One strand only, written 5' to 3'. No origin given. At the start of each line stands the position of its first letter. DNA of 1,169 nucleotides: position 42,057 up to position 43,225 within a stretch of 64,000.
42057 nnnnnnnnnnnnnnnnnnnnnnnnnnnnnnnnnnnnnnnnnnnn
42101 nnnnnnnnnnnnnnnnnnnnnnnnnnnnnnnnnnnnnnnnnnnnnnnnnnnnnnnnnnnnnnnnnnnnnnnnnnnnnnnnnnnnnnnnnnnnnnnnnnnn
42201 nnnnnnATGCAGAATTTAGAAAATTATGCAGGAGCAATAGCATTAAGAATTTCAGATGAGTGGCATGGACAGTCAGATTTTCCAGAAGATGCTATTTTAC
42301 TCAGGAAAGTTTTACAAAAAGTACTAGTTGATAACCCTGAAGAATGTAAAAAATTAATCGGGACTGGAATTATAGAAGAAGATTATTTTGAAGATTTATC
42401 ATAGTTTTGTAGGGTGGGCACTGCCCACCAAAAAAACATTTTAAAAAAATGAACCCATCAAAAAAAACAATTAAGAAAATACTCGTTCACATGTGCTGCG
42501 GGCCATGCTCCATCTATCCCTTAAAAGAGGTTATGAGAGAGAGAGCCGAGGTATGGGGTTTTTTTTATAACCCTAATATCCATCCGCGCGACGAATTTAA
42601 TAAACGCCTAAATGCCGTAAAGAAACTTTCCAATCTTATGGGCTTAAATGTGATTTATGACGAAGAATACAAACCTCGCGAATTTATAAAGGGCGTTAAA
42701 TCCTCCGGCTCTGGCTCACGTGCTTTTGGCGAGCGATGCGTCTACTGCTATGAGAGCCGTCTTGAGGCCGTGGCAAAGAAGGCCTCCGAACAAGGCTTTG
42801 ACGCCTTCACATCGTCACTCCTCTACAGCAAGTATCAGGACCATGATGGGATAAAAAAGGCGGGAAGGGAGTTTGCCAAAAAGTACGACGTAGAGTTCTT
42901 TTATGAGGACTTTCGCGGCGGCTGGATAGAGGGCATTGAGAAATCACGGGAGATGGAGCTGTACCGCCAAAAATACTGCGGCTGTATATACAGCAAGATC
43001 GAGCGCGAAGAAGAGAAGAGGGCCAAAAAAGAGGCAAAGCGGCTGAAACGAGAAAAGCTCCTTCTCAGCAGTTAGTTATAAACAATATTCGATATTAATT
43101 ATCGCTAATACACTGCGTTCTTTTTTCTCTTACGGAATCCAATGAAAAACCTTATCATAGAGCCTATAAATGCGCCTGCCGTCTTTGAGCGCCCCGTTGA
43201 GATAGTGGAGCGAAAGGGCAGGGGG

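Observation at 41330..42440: AT-rich HNH-nuclease cassette bounded by perfect inverted palindromic repeats, inserted between ruvB and queH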

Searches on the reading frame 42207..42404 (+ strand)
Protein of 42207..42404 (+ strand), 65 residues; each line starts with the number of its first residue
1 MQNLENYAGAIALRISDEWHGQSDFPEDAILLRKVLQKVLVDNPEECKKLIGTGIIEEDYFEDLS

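Call 7: search_protein_families(library=pfam, proteins=[window:42207-42404:+], max_evalue=1)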
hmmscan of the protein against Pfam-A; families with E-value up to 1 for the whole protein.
window:42207-42404:+ (65 aa): 0 families

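Call 8: search_protein_families(library=padloc, proteins=[window:42207-42404:+], max_evalue=1)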
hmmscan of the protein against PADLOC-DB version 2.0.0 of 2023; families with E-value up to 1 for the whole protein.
window:42207-42404:+ (65 aa): 0 families

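Call 9: search_protein_families(library=ncbifam, proteins=[window:42207-42404:+], max_evalue=1)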
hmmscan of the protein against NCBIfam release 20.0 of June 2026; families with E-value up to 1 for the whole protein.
window:42207-42404:+ (65 aa): 1 family
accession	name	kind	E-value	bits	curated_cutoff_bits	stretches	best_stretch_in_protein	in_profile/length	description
NF005313.0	PRK06847.1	subfamily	0.18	10.7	372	1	7-55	80-128/375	hypothetical protein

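Call 30: find_homologous_proteins(query=window:42207-42404:+, max_evalue=0.01)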
Query window:42207-42404:+ (65 aa): 69 proteins with E <= 0.01 among 69 candidates.
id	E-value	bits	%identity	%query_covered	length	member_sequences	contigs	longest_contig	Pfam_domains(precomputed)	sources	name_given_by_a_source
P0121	8.0e-36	138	100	100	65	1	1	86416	-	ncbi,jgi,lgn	-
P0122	1.3e-27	112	81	98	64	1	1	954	-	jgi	-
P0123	4.9e-26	107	75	98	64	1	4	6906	-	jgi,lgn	-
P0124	1.8e-25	105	78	98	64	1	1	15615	-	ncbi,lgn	ncbi:MAG: hypothetical protein ACE5EZ_04060 [Thermodesulfobacteriota bacterium]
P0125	2.5e-24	101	74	100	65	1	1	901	-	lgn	-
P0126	7.7e-24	100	72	100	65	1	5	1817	-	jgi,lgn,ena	-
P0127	1.4e-23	99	71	100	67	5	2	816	-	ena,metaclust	metaclust:\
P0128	2.0e-23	99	71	100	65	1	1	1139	-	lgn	-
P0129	2.2e-23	98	69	100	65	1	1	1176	-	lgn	-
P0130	3.4e-23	98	70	98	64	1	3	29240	-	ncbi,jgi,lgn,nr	ncbi:MAG: hypothetical protein FJ139_03755 [Deltaproteobacteria bacterium]|nr:hypothetical protein [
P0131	5.9e-23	97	66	100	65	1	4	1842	-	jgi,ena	-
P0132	7.7e-23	97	71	100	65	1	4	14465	-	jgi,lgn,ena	-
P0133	1.3e-22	96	71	100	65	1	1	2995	-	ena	-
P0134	2.5e-22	95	69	95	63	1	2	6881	-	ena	-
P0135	4.2e-22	94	68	100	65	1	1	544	-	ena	-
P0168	1.5e-17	80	63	95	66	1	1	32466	-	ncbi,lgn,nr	ncbi:MAG: hypothetical protein K9M56_07385 [Victivallales bacterium]|nr:hypothetical protein [Victiv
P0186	1.6e-12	64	60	92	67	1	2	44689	-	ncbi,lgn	-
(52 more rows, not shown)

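Call 31: find_encoding_contigs(protein=P0168, flank=5000, max_places=2)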
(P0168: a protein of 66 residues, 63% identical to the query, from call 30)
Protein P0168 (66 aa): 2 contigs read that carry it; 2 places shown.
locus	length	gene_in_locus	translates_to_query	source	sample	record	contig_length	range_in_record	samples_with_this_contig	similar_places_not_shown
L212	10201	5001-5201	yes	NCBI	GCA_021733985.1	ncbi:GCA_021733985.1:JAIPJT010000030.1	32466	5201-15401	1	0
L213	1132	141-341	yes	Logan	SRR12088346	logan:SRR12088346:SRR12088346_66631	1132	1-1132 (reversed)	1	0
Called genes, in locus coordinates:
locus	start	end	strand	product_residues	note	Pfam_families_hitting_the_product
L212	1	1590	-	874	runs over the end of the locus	PF12161:HsdM_N, PF02384:N6_Mtase, PF07669:Eco57I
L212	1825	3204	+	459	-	PF00367:PTS_EIIB, PF02378:PTS_EIIC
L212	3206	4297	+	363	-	PF19200:MupG_N, PF05913:MupG_C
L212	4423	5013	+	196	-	PF17726:DpnI_C, PF01844:HNH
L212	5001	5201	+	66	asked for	-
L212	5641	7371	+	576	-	PF08497:Radical_SAM_N, PF04055:Radical_SAM (weak)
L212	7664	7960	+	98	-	PF00216:Bac_DNA_binding, PF18291:HU-HIG, PF14908:HU-CCDC81_euk_1 (weak)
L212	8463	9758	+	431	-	PF00291:PALP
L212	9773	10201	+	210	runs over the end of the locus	PF07826:IMP_cyclohyd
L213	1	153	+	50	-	?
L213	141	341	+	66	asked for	-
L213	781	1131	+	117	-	?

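Call 32: find_encoding_contigs(protein=P0186, flank=5000, max_places=2)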
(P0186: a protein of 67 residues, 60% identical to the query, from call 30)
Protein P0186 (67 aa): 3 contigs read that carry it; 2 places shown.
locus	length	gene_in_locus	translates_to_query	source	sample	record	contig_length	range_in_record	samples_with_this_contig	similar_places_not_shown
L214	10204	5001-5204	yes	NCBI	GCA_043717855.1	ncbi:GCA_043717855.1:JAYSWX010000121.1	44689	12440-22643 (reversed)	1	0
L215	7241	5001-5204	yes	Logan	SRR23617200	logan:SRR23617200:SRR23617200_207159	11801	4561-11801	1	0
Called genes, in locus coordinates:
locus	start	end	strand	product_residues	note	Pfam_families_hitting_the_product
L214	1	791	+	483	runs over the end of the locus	PF02696:SelO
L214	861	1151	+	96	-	PF02325:CCB3_YggT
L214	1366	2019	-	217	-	PF00923:TAL_FSA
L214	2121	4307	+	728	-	PF17764:PriA_3primeBD, PF00270:DEAD, PF04851:ResIII (weak), PF00271:Helicase_C (faint), PF18319:Zn_ribbon_PriA, PF18074:PriA_C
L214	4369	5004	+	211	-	PF17726:DpnI_C (faint), PF01844:HNH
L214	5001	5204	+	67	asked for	-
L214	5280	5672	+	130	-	PF14248:DUF4345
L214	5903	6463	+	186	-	PF00213:OSCP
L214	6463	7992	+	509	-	PF02874:ATP-synt_ab_N, PF00006:ATP-synt_ab, PF00306:ATP-synt_ab_C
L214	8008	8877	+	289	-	PF00231:ATP-synt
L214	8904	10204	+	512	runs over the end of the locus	PF02874:ATP-synt_ab_N, PF00006:ATP-synt_ab, PF22919:ATP-synt_VA_C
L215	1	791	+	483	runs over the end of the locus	PF02696:SelO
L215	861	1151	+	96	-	PF02325:CCB3_YggT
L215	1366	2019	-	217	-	PF00923:TAL_FSA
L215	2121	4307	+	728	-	PF17764:PriA_3primeBD, PF00270:DEAD, PF04851:ResIII (weak), PF00271:Helicase_C (faint), PF18319:Zn_ribbon_PriA, PF18074:PriA_C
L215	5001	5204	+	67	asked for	-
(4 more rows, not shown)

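Call 33: find_encoding_contigs(protein=P0130, flank=5000, max_places=3)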
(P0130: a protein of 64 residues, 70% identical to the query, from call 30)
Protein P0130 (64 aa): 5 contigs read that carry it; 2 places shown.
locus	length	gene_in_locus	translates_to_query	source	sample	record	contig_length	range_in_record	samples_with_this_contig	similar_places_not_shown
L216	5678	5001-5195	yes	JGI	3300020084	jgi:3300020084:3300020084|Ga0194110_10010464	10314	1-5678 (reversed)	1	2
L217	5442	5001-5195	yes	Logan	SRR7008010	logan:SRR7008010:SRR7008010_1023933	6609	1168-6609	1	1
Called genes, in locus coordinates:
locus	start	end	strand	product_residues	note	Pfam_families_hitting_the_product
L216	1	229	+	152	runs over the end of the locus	PF03692:CxxCxxCC (weak)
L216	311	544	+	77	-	PF01037:AsnC_trans_reg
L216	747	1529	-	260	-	PF04055:Radical_SAM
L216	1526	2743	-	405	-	PF01490:Aa_trans (weak), PF03222:Trp_Tyr_perm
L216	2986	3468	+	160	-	PF00027:cNMP_binding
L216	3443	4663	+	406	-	-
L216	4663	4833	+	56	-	-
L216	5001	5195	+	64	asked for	-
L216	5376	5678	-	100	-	PF02654:CobS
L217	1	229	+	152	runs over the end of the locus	PF03692:CxxCxxCC (weak)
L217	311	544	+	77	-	PF01037:AsnC_trans_reg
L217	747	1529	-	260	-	PF04055:Radical_SAM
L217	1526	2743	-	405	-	PF01490:Aa_trans (weak), PF03222:Trp_Tyr_perm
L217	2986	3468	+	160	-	PF00027:cNMP_binding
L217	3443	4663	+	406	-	-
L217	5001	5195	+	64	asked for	-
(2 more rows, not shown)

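Call 48: search_protein_families(library=pfam, proteins=[L216:3443-4663:+, L216:4663-4833:+], max_evalue=0.01)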
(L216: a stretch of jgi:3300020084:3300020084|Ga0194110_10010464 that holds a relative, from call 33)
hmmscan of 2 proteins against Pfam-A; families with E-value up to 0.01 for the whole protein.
L216:3443-4663:+ (406 aa): 0 families

L216:4663-4833:+ (56 aa): 0 families

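Call 54: predict_structure(alignment_id=A2)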
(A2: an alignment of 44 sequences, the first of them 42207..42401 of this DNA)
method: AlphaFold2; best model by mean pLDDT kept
length: 65 residues; sequences in the alignment: 44
mean_pLDDT: 92.6   pTM: 0.79
mean pLDDT of the five models: 92.6, 87.6, 87.0, 86.5, 85.4
residues with pLDDT >= 90: 52; 70-90: 10; 50-70: 2; < 50: 1
segments of 3 or more residues with pLDDT < 50: none
pLDDT, mean of each block of 10 residues (from residue 1): 84 97 97 98 96 91 78
secondary structure, 60 per line:
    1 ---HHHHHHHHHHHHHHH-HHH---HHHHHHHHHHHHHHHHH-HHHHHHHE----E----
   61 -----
elements in order: H4-18 H26-42 H44-50

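Call 65: search_protein_families(library=padloc, proteins=[L216:3443-4663:+, L216:4663-4833:+, window:42207-42404:+], max_evalue=1)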
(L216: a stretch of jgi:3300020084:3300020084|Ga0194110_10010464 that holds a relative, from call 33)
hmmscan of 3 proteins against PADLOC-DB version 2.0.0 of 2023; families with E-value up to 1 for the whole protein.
L216:3443-4663:+ (406 aa): 0 families

L216:4663-4833:+ (56 aa): 0 families

window:42207-42404:+ (65 aa): 0 families

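Call 80: search_solved_structures(query=L216:3443-4663:+, max_evalue=1)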
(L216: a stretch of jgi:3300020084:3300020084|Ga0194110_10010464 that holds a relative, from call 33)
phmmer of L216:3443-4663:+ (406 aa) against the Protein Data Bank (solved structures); distinct sequences matched with E-value up to 1: 4.
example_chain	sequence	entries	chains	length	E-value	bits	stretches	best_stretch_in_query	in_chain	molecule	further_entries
8jnk_I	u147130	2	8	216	0.19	13.7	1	176-271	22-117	Synthetic antibody heavy chain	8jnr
8wbu_A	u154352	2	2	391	0.65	12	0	36-91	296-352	Cellobiose 2-epimerase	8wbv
5c1s_A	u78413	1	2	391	0.86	11.6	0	144-293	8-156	Small GTPase EhRabX3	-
5c1t_A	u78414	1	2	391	0.95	11.4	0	144-293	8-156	Small GTPase EhRabX3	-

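Call 83: search_protein_representatives(alignment_id=A2)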
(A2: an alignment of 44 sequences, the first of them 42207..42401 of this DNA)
Query: 44 sequences, 65 profile positions. Proteins with E-value up to 0.001 (for the whole library): 173; up to 1e-10: 91; up to 1e-30: 0. The best 150 are listed.
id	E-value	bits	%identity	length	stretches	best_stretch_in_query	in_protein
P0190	6.5e-29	115.8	-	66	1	1-63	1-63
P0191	1.3e-25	105.2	-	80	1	1-62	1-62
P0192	2.4e-25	104.4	-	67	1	3-64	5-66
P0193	4.5e-24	100.3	-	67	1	3-64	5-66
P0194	8.6e-24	99.4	-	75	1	3-63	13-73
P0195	1.5e-23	98.6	-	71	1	3-64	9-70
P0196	3.6e-23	97.4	-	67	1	4-62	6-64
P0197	4.6e-23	97.1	-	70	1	3-64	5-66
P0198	2.0e-22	95.0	-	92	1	4-64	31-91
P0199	2.0e-22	95.0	-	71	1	3-64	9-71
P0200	2.5e-22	94.7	-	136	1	5-63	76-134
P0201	5.9e-22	93.5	-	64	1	1-64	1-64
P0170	7.9e-22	93.1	-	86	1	18-64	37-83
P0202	1.3e-21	92.4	-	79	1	5-64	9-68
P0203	1.6e-21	92.1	-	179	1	3-64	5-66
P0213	2.4e-19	85.1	-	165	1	3-63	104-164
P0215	4.6e-18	81.1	-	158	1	5-62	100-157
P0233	3.7e-15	71.7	-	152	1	6-63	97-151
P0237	8.7e-15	70.6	-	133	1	3-64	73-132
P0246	3.5e-13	65.4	-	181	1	6-64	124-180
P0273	5.4e-11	58.4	-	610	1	3-64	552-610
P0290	1.5e-09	53.8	-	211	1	3-64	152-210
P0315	2.1e-07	46.9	-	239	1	6-62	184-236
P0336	1.4e-05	41.1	-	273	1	5-64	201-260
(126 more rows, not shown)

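Call 85: search_protein_families(library=pfam, proteins=[P0200, P0213, P0215, P0233, P0237, P0246, P0290, P0315, P0273, P0336], max_evalue=0.01)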
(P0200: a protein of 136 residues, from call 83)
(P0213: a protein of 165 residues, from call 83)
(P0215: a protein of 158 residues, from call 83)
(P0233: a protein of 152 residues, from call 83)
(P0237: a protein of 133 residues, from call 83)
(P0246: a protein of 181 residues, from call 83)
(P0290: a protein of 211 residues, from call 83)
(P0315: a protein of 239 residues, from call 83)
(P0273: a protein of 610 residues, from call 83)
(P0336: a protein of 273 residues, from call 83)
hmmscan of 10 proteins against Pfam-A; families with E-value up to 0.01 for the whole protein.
P0200 (136 aa): 0 families

P0213 (165 aa): 2 families
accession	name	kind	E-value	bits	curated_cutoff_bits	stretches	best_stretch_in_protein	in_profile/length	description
PF13443.12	HTH_26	-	0.0043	17.7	22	1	36-86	4-55/63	Cro/C1-type HTH DNA-binding domain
PF01381.28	HTH_3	-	0.0056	17.1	23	0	35-85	2-52/55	Helix-turn-helix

P0215 (158 aa): 0 families

P0233 (152 aa): 0 families

P0237 (133 aa): 0 families

P0246 (181 aa): 0 families

P0290 (211 aa): 1 family
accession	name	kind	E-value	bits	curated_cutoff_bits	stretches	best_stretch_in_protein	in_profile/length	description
PF03031.24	NIF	-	0.0022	18.1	21.8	1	8-59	5-69/160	NLI interacting factor-like phosphatase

P0315 (239 aa): 0 families

P0273 (610 aa): 1 family
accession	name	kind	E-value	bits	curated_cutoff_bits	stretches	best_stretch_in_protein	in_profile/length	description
PF13589.12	HATPase_c_3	-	0.006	17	25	0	32-66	7-46/137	Histidine kinase-, DNA gyrase B-, and HSP90-like ATPase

P0336 (273 aa): 0 families

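Call 86: search_protein_families(library=phrogs, proteins=[window:42207-42404:+, P0215, P0237, P0336, P0233, P0315, P0200, P0246], max_evalue=0.01)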
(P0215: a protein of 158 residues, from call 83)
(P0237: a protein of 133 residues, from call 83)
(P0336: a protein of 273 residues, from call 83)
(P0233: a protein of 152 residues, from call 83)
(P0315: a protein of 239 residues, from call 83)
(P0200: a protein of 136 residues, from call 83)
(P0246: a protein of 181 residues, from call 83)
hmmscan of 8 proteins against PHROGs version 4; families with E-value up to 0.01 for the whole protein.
window:42207-42404:+ (65 aa): 0 families

P0215 (158 aa): 0 families

P0237 (133 aa): 1 family
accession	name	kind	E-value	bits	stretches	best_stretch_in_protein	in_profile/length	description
phrog_11909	-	unknown function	0.0011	19.9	1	2-29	6-33/50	-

P0336 (273 aa): 1 family
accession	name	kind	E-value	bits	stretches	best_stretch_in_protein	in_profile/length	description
phrog_6186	-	unknown function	5e-22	80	1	12-165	10-189/220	-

P0233 (152 aa): 0 families

P0315 (239 aa): 0 families

P0200 (136 aa): 0 families

P0246 (181 aa): 0 families

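Call 87: find_encoding_contigs(protein=P0213, flank=4000, max_places=4)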
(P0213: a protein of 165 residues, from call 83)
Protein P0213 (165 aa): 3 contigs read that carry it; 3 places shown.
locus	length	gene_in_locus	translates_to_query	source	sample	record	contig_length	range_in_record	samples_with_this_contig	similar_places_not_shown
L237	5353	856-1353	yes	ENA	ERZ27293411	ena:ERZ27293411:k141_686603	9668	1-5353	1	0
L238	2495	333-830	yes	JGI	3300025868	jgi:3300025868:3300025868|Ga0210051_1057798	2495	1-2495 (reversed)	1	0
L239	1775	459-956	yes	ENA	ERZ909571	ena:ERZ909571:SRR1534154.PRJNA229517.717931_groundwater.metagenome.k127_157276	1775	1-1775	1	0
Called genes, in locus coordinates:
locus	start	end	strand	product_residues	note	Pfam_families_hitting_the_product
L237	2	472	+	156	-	?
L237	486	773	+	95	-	-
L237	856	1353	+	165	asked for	-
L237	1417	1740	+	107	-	-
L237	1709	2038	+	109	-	-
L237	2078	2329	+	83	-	-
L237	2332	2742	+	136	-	-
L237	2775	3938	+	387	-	-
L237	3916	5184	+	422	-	PF00149:Metallophos (weak)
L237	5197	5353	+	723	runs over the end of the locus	PF13476:AAA_23 (weak)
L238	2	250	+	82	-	?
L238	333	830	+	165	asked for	-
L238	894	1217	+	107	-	-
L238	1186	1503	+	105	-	-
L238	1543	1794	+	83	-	-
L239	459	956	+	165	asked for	-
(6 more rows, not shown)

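Call 88: search_dna_similar(query=window:42207-42401:+, collection=phages, mode=protein, max_evalue=0.01, max_rows=15)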
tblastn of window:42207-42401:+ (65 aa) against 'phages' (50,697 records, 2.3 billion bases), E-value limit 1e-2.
No match.

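Call 89: search_dna_similar(query=window:42207-42401:+, collection=plasmids, mode=protein, max_evalue=0.01, max_rows=15)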
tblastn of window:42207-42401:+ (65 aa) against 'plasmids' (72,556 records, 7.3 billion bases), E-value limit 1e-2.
No match.

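Call 96: fold_search(model_id=the predicted structure, library=viral)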
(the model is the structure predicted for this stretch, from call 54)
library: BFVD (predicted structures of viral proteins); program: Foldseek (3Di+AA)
matches with E <= 10: 2; with E <= 0.001: 0
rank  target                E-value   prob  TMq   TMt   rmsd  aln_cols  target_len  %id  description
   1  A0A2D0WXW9            8.9e+00  0.06  0.34  0.22   4.9        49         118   16  Uncharacterized protein [Clostridium phage CPS1]
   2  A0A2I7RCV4            9.4e+00  0.08  0.39  0.40   7.0        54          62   22  (no name in the UniProt tables at hand)

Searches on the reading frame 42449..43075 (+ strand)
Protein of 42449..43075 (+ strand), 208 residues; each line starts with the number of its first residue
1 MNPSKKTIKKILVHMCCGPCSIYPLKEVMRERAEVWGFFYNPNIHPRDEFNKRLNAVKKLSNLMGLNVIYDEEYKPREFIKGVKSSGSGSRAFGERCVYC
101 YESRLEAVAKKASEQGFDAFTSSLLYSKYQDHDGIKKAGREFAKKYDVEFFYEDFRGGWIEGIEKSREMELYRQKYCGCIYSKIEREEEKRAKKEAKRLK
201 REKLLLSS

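Call 7: search_protein_families(library=pfam, proteins=[window:42449-43075:+], max_evalue=1)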
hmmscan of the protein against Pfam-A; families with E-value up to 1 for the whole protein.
window:42449-43075:+ (208 aa): 4 families
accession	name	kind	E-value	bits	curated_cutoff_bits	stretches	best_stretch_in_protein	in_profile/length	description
PF02677.20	QueH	-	3.6e-63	213.2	23.5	1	11-184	1-174/175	Epoxyqueuosine reductase QueH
PF08874.15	DUF1835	-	0.011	16.3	21.1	1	133-201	11-78/122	Domain of unknown function (DUF1835)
PF06658.17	DUF1168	-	0.052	13.8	22.1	1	162-202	55-95/137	Protein of unknown function (DUF1168)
PF14958.11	PAAT-like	-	0.14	12.1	27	1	165-206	37-80/141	ATPase PAAT-like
